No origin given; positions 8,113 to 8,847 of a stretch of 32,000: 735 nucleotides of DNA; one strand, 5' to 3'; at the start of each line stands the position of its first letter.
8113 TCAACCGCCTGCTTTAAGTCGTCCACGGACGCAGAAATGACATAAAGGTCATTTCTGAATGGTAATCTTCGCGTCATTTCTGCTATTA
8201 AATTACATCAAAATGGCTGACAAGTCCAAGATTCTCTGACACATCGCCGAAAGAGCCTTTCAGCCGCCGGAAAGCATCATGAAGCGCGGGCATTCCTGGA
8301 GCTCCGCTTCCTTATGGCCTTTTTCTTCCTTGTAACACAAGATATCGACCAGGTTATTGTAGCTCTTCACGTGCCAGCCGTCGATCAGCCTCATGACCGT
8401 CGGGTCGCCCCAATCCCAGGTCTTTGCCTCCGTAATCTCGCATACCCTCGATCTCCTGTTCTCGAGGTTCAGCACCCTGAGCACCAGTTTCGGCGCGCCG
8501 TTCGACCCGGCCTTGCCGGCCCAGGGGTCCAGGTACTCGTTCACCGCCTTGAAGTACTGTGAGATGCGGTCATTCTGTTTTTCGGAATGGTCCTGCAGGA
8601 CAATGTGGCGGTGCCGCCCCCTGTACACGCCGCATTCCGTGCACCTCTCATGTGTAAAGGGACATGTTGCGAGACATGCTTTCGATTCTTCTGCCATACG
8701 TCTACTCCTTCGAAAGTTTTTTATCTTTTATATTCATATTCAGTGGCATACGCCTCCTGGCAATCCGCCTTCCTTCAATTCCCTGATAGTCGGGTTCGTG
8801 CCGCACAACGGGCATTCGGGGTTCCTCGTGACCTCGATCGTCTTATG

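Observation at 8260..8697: Unrecognised 145-aa protein with a Cys4 N-terminus and a free C-terminal Gly-Gly directly after the E1: candidate new ubiquitin-like sulfur carrier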

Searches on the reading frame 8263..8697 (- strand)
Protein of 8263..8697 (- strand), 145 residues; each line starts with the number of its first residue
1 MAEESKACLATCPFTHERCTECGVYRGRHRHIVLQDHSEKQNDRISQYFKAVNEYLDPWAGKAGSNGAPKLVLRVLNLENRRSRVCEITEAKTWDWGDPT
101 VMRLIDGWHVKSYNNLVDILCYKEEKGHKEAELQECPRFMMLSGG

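Call 6: search_protein_families(library=pfam, proteins=[window:8263-8697:-], max_evalue=1)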
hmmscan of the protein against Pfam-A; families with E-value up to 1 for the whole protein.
window:8263-8697:- (145 aa): 0 families

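Call 7: search_protein_families(library=ncbifam, proteins=[window:8263-8697:-], max_evalue=1)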
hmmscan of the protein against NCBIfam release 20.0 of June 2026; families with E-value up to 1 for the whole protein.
window:8263-8697:- (145 aa): 0 families

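Call 8: find_homologous_proteins(query=window:8263-8697:-, max_evalue=0.001)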
Query window:8263-8697:- (145 aa): 13 proteins with E <= 0.001 among 24 candidates.
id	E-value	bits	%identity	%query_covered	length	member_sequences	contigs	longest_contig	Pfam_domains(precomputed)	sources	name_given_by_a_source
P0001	3.9e-90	317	91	100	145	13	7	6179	-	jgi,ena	-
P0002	1.2e-79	283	81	100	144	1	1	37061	-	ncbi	ncbi:MAG: hypothetical protein ACYDHW_08405 [Syntrophorhabdaceae bacterium]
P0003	2.6e-79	282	80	98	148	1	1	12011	-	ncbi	ncbi:MAG: hypothetical protein ACYDHW_15620 [Syntrophorhabdaceae bacterium]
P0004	3.0e-78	279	81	98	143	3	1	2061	-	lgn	-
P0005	4.2e-76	272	79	98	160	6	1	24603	-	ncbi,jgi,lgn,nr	ncbi:MAG: hypothetical protein H6Q52_308 [Deltaproteobacteria bacterium]|nr:hypothetical protein [De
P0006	2.6e-68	247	72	100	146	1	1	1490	-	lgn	-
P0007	6.4e-67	242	69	98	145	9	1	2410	-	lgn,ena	-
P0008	1.7e-63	231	66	99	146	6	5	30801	-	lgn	-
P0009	1.8e-63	231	65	99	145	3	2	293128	-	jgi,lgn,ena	-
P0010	1.7e-54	202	58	98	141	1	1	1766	-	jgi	jgi:hypothetical protein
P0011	7.7e-54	200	90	65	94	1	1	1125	-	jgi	jgi:hypothetical protein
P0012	5.6e-51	190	59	97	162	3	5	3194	-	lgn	-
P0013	1.3e-42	163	49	97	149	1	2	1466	-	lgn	-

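Call 13: find_encoding_contigs(protein=P0009, flank=8000, max_places=3)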
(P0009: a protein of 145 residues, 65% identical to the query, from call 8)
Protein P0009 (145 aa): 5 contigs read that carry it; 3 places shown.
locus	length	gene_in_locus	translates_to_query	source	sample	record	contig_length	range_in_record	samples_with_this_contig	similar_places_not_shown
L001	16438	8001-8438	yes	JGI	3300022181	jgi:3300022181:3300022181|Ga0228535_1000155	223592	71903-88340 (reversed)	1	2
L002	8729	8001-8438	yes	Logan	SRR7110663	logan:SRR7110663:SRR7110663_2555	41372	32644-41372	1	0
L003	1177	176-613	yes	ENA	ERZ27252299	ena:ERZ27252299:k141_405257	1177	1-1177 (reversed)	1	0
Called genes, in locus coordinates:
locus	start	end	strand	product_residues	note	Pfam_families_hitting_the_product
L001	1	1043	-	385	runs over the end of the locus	PF12704:MacB_PCD, PF02687:FtsX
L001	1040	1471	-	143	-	PF10080:FtrD-like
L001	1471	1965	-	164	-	-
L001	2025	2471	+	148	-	PF02082:Rrf2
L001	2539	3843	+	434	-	PF01053:Cys_Met_Meta_PP, PF01041:DegT_DnrJ_EryC1, PF01212:Beta_elim_lyase (weak), PF00266:Aminotran_5 (weak)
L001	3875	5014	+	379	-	PF00561:Abhydrolase_1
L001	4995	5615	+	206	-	PF05175:MTS (faint), PF13489:Methyltransf_23, PF07021:MetW, PF13847:Methyltransf_31, PF08241:Methyltransf_11, PF08242:Methyltransf_12, PF13649:Methyltransf_25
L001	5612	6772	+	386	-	PF00266:Aminotran_5, PF01053:Cys_Met_Meta_PP, PF01212:Beta_elim_lyase (weak), PF01041:DegT_DnrJ_EryC1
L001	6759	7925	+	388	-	PF00581:Rhodanese, PF00899:ThiF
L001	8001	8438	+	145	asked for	-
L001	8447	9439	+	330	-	PF02568:ThiI, PF03054:tRNA_Me_trans (weak), PF18297:NFACT-R_2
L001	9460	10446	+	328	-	PF04055:Radical_SAM, PF06968:BATS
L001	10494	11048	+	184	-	PF02581:TMP-TENI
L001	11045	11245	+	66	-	PF02597:ThiS, PF14453:ThiS-like (weak)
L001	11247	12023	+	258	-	PF05690:ThiG, PF00977:His_biosynth (faint)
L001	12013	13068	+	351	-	PF04055:Radical_SAM, PF06968:BATS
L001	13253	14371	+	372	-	PF13521:AAA_28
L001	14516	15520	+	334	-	PF06050:HGD-D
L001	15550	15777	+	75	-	PF16256:DUF4911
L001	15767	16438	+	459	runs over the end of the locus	PF01523:PmbA_TldD_1st, PF19290:PmbA_TldD_2nd, PF19289:PmbA_TldD_3rd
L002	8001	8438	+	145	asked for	-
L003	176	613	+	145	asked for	-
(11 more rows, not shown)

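Call 14: find_encoding_contigs(protein=P0002, flank=8000, max_places=2)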
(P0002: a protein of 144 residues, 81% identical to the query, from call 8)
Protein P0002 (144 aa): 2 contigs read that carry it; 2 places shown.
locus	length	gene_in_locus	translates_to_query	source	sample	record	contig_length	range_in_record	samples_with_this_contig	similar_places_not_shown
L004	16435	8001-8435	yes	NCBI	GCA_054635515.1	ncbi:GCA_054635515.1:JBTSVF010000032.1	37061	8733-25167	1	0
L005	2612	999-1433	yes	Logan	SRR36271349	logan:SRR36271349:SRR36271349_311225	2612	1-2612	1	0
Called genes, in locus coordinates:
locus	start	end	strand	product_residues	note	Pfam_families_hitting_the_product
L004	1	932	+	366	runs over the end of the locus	PF02540:NAD_synthase (faint), PF03054:tRNA_Me_trans, PF20259:tRNA_Me_trans_M, PF20258:tRNA_Me_trans_C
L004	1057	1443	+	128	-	PF13115:YtkA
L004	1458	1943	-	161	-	-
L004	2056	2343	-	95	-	PF25160:LdpA_Fe-S-bd (weak), PF00037:Fer4 (weak), PF12797:Fer4_2 (weak), PF13237:Fer4_10, PF14697:Fer4_21, PF12838:Fer4_7, PF13187:Fer4_9, PF00037:Fer4, +3 more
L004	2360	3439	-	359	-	PF03599:CdhD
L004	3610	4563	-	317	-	PF00132:Hexapep (faint)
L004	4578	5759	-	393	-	PF00266:Aminotran_5, PF01212:Beta_elim_lyase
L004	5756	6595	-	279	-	PF01592:NifU_N, PF04324:Fer2_BFD, PF01106:NifU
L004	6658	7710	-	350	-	PF04055:Radical_SAM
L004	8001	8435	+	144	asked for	-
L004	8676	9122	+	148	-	PF02082:Rrf2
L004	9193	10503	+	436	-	PF01053:Cys_Met_Meta_PP, PF00266:Aminotran_5 (weak), PF01041:DegT_DnrJ_EryC1, PF01212:Beta_elim_lyase (weak)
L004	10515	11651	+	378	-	PF00561:Abhydrolase_1, PF12146:Hydrolase_4 (faint)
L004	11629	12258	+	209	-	PF13489:Methyltransf_23, PF07021:MetW, PF13847:Methyltransf_31, PF08241:Methyltransf_11, PF08242:Methyltransf_12 (weak), PF13649:Methyltransf_25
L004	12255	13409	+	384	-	PF00266:Aminotran_5, PF01053:Cys_Met_Meta_PP (weak), PF01041:DegT_DnrJ_EryC1, PF01212:Beta_elim_lyase (weak)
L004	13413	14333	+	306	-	PF00581:Rhodanese, PF00899:ThiF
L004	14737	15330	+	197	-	PF02581:TMP-TENI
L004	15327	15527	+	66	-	PF02597:ThiS, PF14453:ThiS-like (weak)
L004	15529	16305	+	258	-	PF00977:His_biosynth (faint), PF05690:ThiG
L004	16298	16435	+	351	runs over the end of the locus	PF04055:Radical_SAM, PF06968:BATS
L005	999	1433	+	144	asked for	-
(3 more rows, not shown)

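Call 15: find_encoding_contigs(protein=P0005, flank=8000, max_places=2)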
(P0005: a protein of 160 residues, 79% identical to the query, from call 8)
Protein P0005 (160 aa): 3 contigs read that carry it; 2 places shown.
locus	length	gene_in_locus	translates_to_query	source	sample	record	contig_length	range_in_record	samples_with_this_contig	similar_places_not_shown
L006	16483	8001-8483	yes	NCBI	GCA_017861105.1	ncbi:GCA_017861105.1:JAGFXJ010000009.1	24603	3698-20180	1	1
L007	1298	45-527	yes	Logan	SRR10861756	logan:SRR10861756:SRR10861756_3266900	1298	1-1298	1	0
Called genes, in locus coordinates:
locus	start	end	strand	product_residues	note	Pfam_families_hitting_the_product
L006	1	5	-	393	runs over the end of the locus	PF00266:Aminotran_5, PF01212:Beta_elim_lyase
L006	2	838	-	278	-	PF01592:NifU_N, PF04324:Fer2_BFD, PF01106:NifU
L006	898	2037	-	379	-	PF04055:Radical_SAM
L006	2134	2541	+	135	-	PF02082:Rrf2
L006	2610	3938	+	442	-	PF01053:Cys_Met_Meta_PP, PF01041:DegT_DnrJ_EryC1, PF01212:Beta_elim_lyase, PF00266:Aminotran_5 (weak)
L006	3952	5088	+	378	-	PF00561:Abhydrolase_1, PF12146:Hydrolase_4 (faint)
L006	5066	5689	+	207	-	PF13489:Methyltransf_23, PF05175:MTS (faint), PF07021:MetW, PF13847:Methyltransf_31, PF08241:Methyltransf_11, PF08242:Methyltransf_12 (weak), PF13649:Methyltransf_25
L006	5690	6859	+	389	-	PF00266:Aminotran_5, PF01041:DegT_DnrJ_EryC1, PF01212:Beta_elim_lyase (weak)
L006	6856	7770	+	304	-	PF00581:Rhodanese, PF00899:ThiF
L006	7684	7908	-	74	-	-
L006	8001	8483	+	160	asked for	-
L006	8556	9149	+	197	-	PF02581:TMP-TENI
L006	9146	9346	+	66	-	PF02597:ThiS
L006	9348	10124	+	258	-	PF00977:His_biosynth (faint), PF05690:ThiG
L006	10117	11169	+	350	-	PF04055:Radical_SAM, PF06968:BATS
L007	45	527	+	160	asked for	-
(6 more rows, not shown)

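Call 16: find_encoding_contigs(protein=P0008, flank=8000, max_places=2)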
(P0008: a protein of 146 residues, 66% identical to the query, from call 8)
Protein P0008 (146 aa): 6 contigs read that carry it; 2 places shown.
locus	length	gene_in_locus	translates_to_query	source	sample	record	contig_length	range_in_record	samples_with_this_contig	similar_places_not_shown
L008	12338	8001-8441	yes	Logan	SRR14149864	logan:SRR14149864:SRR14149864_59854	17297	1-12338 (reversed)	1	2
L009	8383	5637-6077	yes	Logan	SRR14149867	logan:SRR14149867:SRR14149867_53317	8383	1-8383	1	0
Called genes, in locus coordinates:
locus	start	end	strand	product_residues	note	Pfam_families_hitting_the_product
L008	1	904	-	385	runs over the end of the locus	PF12704:MacB_PCD, PF02687:FtsX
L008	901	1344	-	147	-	PF10080:FtrD-like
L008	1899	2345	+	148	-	PF02082:Rrf2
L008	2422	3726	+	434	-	PF01053:Cys_Met_Meta_PP, PF01041:DegT_DnrJ_EryC1, PF01212:Beta_elim_lyase (faint), PF00266:Aminotran_5 (faint)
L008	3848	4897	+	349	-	PF00561:Abhydrolase_1, PF12697:Abhydrolase_6 (faint), PF12146:Hydrolase_4 (faint)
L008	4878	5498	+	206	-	PF05175:MTS (faint), PF13489:Methyltransf_23, PF07021:MetW, PF13847:Methyltransf_31, PF08241:Methyltransf_11, PF08242:Methyltransf_12 (weak), PF13649:Methyltransf_25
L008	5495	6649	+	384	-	PF00266:Aminotran_5, PF01053:Cys_Met_Meta_PP, PF01212:Beta_elim_lyase (weak), PF01041:DegT_DnrJ_EryC1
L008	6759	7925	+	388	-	PF00581:Rhodanese, PF00899:ThiF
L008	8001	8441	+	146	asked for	-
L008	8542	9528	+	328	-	PF04055:Radical_SAM, PF06968:BATS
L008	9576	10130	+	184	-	PF02581:TMP-TENI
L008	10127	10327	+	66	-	PF02597:ThiS, PF14453:ThiS-like (weak)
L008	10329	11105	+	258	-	PF05690:ThiG, PF00977:His_biosynth (faint)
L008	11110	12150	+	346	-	PF04055:Radical_SAM, PF06968:BATS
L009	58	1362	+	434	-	PF01053:Cys_Met_Meta_PP, PF01041:DegT_DnrJ_EryC1, PF01212:Beta_elim_lyase (faint), PF00266:Aminotran_5 (faint)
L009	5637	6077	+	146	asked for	-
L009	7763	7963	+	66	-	PF02597:ThiS, PF14453:ThiS-like (weak)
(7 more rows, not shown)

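Call 17: search_protein_representatives(alignment_id=A1)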
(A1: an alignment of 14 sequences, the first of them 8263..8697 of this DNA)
Query: 14 sequences, 144 profile positions. Proteins with E-value up to 0.001 (for the whole library): 79; up to 1e-10: 57; up to 1e-30: 4. The best 79 are listed.
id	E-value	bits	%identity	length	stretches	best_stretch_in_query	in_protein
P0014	1.2e-47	177.8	-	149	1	6-144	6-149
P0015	3.2e-38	147.3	-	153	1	8-144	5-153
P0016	1.1e-33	132.6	-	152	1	9-144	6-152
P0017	1.2e-32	129.2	-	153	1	10-144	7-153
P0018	1.4e-30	122.5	-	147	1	10-144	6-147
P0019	4.5e-30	120.9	-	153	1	9-144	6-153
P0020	1.3e-28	116.2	-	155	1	10-144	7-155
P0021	3.2e-28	114.9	-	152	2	64-144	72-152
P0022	3.6e-27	111.5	-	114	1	48-144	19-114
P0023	1.6e-26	109.3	-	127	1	40-144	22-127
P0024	3.0e-26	108.5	-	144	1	10-144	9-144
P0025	3.5e-25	105.0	-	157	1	10-144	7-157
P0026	3.5e-25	105.0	-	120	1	47-144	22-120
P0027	5.9e-25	104.3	-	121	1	48-144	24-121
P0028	5.2e-24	101.2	-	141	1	10-144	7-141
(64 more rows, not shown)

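Call 18: find_encoding_contigs(protein=P0003, flank=8000, max_places=2)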
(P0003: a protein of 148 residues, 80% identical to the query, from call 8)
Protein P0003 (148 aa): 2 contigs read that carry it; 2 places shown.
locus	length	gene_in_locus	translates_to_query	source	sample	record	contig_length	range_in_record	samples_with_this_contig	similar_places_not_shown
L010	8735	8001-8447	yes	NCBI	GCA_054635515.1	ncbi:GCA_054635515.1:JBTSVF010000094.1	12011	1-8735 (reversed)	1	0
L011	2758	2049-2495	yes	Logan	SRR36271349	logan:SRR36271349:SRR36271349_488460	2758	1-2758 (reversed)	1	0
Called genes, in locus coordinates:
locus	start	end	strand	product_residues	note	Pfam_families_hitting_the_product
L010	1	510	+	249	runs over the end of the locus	PF01507:PAPS_reduct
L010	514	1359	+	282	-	PF01507:PAPS_reduct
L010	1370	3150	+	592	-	PF00009:GTP_EFTU, PF03144:GTP_EFTU_D2 (weak), PF22594:GTP-eEF1A_C, PF01583:APS_kinase (weak)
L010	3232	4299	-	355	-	PF02463:SMC_N (faint), PF00005:ABC_tran, PF13304:AAA_21 (weak), PF17850:CysA_C_terminal, PF12857:TOBE_3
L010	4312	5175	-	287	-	PF00528:BPD_transp_1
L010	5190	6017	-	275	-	PF00528:BPD_transp_1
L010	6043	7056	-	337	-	PF01547:SBP_bac_1, PF13531:SBP_bac_11, PF13343:SBP_bac_6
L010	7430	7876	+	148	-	PF02082:Rrf2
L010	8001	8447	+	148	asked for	-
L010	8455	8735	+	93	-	PF02568:ThiI, PF03054:tRNA_Me_trans (weak)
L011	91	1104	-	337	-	PF01547:SBP_bac_1, PF13531:SBP_bac_11, PF13343:SBP_bac_6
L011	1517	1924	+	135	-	PF02082:Rrf2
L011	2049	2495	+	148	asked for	-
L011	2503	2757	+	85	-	?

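Call 22: find_homologous_proteins(query=A2, max_evalue=0.001)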
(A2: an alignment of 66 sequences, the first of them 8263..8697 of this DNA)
Query A2 (66 sequences) (145 aa, profile of the alignment): 93 proteins with E <= 0.001 among 2717 candidates.
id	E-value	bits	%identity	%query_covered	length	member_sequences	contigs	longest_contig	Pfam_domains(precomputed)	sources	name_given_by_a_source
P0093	3.8e-57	210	39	92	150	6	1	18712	-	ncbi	-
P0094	3.9e-57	210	42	92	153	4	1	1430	-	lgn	-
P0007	1.4e-56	208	69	98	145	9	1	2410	-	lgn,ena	-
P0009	4.7e-56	207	65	99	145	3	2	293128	-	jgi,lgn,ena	-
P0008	1.6e-55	205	66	99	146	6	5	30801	-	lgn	-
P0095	3.5e-55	204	38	92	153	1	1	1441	-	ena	-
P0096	5.1e-55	203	38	92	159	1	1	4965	-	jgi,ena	-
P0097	5.3e-55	203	38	92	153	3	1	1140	-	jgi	-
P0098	6.2e-55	203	39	92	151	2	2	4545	-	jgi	jgi:hypothetical protein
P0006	6.4e-55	203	72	100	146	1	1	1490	-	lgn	-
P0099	7.9e-55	203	36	92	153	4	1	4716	-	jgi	-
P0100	9.0e-55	202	39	93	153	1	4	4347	-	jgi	jgi:hypothetical protein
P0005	1.1e-54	202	79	98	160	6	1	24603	-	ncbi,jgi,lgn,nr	ncbi:MAG: hypothetical protein H6Q52_308 [Deltaproteobacteria bacterium]|nr:hypothetical protein [De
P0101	1.3e-54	202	54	95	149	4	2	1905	-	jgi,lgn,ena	-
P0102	1.8e-54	201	40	92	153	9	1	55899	-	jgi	jgi:hypothetical protein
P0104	4.7e-54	200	38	93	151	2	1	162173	-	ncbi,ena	-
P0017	7.3e-53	196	38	92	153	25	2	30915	-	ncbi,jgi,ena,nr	ncbi:MAG: hypothetical protein NTW48_01350 [Chloroflexi bacterium]|nr:hypothetical protein [Chlorofl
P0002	3.6e-52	194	81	100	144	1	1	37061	-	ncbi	ncbi:MAG: hypothetical protein ACYDHW_08405 [Syntrophorhabdaceae bacterium]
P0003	4.2e-52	194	80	98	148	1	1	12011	-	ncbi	ncbi:MAG: hypothetical protein ACYDHW_15620 [Syntrophorhabdaceae bacterium]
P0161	1.5e-28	117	48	59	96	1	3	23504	-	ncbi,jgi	-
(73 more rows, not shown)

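Call 26: find_encoding_contigs(protein=P0104, flank=7000, max_places=1)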
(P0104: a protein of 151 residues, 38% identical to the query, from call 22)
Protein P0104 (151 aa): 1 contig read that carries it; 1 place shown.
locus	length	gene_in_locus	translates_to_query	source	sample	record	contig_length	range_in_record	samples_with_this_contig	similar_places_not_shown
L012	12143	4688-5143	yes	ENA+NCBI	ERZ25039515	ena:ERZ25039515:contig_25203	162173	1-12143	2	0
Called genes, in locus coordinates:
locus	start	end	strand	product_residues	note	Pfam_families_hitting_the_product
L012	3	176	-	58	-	?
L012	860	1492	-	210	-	PF00881:Nitroreductase, PF14512:TM1586_NiRdase (faint)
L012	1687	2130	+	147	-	PF02082:Rrf2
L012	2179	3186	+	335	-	PF00899:ThiF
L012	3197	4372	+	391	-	PF00266:Aminotran_5, PF01053:Cys_Met_Meta_PP (weak), PF00155:Aminotran_1_2, PF01041:DegT_DnrJ_EryC1, PF01212:Beta_elim_lyase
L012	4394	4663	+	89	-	PF02597:ThiS (weak)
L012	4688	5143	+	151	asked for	-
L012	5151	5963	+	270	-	PF00291:PALP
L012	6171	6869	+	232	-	PF25087:GMPPB_C (faint), PF00132:Hexapep (weak)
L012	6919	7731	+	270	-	-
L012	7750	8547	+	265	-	PF02625:XdhC_CoxI, PF13478:XdhC_C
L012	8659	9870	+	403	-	PF01837:HcyBio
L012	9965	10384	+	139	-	PF00266:Aminotran_5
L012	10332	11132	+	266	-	PF00266:Aminotran_5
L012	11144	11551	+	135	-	PF01592:NifU_N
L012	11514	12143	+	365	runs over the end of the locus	PF00586:AIRS, PF02769:AIRS_C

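Call 27: find_encoding_contigs(protein=P0017, flank=7000, max_places=2)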
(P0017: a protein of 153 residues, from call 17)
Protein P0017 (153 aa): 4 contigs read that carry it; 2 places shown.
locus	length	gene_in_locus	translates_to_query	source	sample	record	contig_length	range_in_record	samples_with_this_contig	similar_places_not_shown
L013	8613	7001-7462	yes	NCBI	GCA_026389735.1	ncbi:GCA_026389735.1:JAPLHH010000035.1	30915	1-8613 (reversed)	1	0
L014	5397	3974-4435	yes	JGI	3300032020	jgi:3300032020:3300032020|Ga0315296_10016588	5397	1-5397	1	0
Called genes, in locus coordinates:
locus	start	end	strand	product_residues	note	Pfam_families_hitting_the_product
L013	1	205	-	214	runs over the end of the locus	PF01726:LexA_DNA_bind, PF00717:Peptidase_S24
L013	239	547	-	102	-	PF01649:Ribosomal_S20p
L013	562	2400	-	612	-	PF13328:HD_4, PF04607:RelA_SpoT, PF02824:TGS, PF19296:RelA_AH, PF28438:RelA_RIS, PF13291:ACT_4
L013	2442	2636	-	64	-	PF13328:HD_4 (faint)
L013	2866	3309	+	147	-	PF02082:Rrf2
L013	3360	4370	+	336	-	PF00899:ThiF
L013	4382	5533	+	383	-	PF00266:Aminotran_5, PF01041:DegT_DnrJ_EryC1, PF01053:Cys_Met_Meta_PP (faint), PF01212:Beta_elim_lyase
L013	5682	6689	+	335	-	PF00899:ThiF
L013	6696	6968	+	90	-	PF00266:Aminotran_5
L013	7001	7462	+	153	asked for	-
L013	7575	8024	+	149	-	-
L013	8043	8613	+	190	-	PF12704:MacB_PCD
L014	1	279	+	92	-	?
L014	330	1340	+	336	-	PF00899:ThiF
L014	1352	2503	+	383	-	PF00266:Aminotran_5, PF01041:DegT_DnrJ_EryC1, PF01053:Cys_Met_Meta_PP (faint), PF01212:Beta_elim_lyase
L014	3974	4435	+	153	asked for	-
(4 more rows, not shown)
